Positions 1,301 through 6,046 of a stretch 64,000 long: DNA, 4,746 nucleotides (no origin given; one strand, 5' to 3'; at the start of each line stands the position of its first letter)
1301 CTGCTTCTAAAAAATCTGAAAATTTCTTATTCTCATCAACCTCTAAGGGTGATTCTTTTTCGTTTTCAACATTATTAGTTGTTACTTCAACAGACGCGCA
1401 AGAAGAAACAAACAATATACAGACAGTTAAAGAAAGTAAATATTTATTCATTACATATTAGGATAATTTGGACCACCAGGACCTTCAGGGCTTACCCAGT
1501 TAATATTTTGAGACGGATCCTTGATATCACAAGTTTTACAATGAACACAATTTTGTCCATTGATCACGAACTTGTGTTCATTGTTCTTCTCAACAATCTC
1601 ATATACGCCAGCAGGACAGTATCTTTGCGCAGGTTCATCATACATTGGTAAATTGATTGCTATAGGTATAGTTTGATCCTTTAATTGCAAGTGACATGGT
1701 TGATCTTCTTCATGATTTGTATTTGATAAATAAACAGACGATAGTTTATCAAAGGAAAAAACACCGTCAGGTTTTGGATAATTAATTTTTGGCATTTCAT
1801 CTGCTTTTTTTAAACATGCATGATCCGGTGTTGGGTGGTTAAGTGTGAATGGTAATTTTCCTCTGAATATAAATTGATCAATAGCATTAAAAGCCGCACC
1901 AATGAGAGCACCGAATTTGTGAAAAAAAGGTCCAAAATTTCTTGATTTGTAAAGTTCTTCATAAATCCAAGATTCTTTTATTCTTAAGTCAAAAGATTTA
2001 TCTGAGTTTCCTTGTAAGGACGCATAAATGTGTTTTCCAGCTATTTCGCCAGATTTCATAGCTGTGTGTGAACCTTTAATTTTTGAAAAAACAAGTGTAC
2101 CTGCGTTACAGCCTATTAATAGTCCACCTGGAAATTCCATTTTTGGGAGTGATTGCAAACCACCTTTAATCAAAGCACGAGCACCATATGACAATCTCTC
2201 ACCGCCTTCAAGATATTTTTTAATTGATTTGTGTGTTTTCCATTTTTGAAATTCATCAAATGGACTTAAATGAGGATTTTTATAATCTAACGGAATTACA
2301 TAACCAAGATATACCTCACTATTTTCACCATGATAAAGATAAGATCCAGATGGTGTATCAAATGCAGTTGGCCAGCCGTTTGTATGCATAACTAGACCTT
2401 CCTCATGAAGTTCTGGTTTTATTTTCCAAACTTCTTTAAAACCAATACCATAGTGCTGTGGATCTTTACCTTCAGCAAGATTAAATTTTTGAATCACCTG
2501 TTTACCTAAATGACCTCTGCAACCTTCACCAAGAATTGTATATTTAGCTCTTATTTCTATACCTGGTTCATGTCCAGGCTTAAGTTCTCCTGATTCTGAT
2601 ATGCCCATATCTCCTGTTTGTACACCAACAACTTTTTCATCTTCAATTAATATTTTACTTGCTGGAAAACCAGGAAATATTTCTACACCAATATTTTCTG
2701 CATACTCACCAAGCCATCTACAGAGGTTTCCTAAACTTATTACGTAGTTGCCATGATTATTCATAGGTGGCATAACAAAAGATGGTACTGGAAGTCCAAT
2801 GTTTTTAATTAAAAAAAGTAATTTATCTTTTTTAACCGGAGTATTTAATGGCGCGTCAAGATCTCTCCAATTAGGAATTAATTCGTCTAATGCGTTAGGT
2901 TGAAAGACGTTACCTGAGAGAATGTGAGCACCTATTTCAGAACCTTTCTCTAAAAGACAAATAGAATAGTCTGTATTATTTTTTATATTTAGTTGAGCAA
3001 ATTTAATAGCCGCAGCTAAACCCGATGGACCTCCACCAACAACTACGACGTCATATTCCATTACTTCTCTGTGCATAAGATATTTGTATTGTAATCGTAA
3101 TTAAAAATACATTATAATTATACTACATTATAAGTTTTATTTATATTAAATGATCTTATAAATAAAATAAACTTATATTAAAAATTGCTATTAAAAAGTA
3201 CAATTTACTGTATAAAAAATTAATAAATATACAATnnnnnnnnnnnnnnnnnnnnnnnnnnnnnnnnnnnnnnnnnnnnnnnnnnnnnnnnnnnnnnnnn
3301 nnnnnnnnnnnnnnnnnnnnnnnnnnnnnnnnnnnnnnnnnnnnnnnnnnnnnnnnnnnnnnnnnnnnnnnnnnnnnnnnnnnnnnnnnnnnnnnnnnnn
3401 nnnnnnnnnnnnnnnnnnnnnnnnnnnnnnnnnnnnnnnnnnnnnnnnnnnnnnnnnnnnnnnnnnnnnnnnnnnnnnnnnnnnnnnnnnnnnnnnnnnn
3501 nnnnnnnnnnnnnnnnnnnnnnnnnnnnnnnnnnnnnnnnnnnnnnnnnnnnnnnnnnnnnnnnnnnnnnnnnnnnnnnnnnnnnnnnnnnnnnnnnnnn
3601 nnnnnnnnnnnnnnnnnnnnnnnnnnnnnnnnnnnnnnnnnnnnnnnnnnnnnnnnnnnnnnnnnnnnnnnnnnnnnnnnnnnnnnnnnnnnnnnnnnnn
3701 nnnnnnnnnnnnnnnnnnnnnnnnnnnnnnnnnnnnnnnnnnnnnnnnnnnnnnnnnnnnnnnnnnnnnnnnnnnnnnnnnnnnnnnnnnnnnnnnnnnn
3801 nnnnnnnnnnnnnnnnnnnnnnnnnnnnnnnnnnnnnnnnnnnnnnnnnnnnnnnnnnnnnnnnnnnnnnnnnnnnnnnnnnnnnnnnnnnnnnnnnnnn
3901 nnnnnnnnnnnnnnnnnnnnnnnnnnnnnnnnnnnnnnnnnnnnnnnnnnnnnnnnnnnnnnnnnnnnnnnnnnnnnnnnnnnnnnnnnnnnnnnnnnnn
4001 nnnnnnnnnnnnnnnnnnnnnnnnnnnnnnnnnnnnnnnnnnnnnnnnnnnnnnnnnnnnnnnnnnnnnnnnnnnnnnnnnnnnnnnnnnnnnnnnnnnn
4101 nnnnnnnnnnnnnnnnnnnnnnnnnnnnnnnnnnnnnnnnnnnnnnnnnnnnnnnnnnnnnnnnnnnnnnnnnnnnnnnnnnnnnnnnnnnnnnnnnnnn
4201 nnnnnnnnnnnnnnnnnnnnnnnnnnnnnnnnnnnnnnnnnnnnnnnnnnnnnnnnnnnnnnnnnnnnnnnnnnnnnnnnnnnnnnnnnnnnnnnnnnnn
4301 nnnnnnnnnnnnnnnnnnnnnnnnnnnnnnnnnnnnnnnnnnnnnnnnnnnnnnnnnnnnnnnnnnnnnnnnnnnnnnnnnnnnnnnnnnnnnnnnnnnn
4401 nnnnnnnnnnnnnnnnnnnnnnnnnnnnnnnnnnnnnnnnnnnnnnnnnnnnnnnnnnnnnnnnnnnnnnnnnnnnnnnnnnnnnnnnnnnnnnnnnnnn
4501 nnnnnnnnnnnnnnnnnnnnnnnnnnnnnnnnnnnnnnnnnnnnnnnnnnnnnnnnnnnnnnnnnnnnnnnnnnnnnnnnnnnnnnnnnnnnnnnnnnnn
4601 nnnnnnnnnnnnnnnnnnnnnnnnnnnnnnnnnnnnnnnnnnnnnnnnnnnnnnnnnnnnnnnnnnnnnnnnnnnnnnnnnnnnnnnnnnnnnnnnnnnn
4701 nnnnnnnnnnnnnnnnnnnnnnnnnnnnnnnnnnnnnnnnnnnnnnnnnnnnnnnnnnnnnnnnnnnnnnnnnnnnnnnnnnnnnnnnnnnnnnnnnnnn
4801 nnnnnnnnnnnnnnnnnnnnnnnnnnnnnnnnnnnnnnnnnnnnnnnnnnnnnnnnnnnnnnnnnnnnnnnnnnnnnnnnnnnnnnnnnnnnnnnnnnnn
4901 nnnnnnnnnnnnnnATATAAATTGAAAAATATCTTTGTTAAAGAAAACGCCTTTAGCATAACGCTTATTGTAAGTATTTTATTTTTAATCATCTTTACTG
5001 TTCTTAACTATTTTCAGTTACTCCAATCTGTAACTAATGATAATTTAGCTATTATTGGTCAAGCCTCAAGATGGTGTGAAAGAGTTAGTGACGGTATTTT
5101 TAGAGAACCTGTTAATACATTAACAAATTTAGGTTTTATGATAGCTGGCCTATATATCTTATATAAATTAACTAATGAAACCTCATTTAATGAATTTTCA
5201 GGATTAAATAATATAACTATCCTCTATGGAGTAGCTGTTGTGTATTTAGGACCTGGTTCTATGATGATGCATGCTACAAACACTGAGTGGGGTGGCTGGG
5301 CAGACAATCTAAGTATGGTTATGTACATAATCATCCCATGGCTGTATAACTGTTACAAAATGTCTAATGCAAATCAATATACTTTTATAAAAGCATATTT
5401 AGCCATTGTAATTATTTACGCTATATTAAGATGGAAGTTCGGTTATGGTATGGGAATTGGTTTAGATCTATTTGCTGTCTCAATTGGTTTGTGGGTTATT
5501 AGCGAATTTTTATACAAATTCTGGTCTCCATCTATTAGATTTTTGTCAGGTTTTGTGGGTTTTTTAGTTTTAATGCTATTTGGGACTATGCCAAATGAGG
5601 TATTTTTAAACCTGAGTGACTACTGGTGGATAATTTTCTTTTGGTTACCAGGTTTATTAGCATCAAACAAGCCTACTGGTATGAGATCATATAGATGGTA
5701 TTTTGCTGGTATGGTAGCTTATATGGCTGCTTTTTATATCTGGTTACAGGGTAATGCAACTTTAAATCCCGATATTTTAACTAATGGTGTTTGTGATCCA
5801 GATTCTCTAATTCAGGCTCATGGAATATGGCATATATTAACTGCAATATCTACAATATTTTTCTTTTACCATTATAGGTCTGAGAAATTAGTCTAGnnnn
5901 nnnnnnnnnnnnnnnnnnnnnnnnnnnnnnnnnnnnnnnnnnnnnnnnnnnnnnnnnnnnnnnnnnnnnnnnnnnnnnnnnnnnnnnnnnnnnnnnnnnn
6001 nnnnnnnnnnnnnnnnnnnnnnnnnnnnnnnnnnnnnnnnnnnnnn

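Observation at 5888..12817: Nine-gene gap-free operon joining four glutathione/thiol-fold enzymes, a DhlA-type dehalogenase, exported MBL and DJ-1 hydrolases, DUF1330 and a membrane protein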

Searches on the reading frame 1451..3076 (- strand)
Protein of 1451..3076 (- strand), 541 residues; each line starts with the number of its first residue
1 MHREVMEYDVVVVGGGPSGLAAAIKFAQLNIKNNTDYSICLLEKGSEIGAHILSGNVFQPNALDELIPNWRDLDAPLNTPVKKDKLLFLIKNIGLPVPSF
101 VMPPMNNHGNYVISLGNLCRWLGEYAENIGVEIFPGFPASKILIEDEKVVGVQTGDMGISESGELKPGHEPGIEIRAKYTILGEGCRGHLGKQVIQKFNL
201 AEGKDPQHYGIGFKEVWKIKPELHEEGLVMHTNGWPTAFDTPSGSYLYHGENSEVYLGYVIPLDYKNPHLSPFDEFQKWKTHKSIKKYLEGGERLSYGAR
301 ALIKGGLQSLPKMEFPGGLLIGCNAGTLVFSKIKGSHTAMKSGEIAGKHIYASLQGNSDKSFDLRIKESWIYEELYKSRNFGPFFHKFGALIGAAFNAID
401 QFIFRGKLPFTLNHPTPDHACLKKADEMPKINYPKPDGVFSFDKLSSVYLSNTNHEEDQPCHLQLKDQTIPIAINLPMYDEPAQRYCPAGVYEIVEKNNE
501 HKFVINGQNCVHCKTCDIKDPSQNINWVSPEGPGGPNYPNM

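Call 56: search_protein_families(library=pfam, proteins=[window:1451-3076:-], max_evalue=0.001)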
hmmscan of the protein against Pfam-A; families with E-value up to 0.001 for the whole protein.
window:1451-3076:- (541 aa): 8 families
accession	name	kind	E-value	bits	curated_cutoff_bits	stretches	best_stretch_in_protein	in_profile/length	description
PF05187.19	Fer4_ETF_QO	-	1.1e-49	167.4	24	1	438-538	1-103/104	Electron transfer flavoprotein-ubiquinone oxidoreductase, 4Fe-4S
PF21162.3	ETFQO_UQ-bd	-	7e-38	129.5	27.7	1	209-302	1-96/96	ETF-QO, ubiquinone-binding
PF01266.30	DAO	-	3.6e-07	30.5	27.9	0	9-51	1-37/353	FAD dependent oxidoreductase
PF13450.12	NAD_binding_8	-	2.4e-06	28.2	21.9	1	12-57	1-40/68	NAD(P)-binding Rossmann-like domain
PF00890.30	FAD_binding_2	-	3.3e-06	27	20.4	0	9-30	1-22/414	FAD binding domain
PF01946.23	Thi4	-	1.3e-05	25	26.2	1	4-56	14-62/235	Thi4 family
PF03486.20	HI0933_like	-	0.00065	19.6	50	0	9-53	2-40/244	HI0933-like protein Rossmann domain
PF12831.13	FAD_oxidored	-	0.00082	19.2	27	0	9-31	1-23/416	FAD dependent oxidoreductase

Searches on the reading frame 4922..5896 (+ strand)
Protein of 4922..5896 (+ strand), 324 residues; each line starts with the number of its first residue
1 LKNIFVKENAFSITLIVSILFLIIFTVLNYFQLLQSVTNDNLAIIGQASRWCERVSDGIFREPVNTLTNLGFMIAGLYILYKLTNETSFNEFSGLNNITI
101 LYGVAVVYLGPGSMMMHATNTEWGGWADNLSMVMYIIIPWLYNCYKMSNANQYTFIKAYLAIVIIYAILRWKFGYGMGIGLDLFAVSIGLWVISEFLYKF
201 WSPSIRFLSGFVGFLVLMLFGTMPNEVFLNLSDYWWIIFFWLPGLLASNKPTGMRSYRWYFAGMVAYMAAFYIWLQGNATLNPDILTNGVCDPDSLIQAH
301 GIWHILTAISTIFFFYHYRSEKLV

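Call 17: search_protein_families(library=pfam, proteins=[window:4922-5896:+], max_evalue=0.01)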
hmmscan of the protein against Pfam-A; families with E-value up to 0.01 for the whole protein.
window:4922-5896:+ (324 aa): 2 families
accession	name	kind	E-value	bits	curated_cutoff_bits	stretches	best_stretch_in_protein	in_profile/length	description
PF05875.18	Ceramidase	-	1e-14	55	32.5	1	51-316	9-228/259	Ceramidase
PF07758.16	DUF1614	-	0.0065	16.9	23.9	0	137-216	52-132/171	Protein of unknown function (DUF1614)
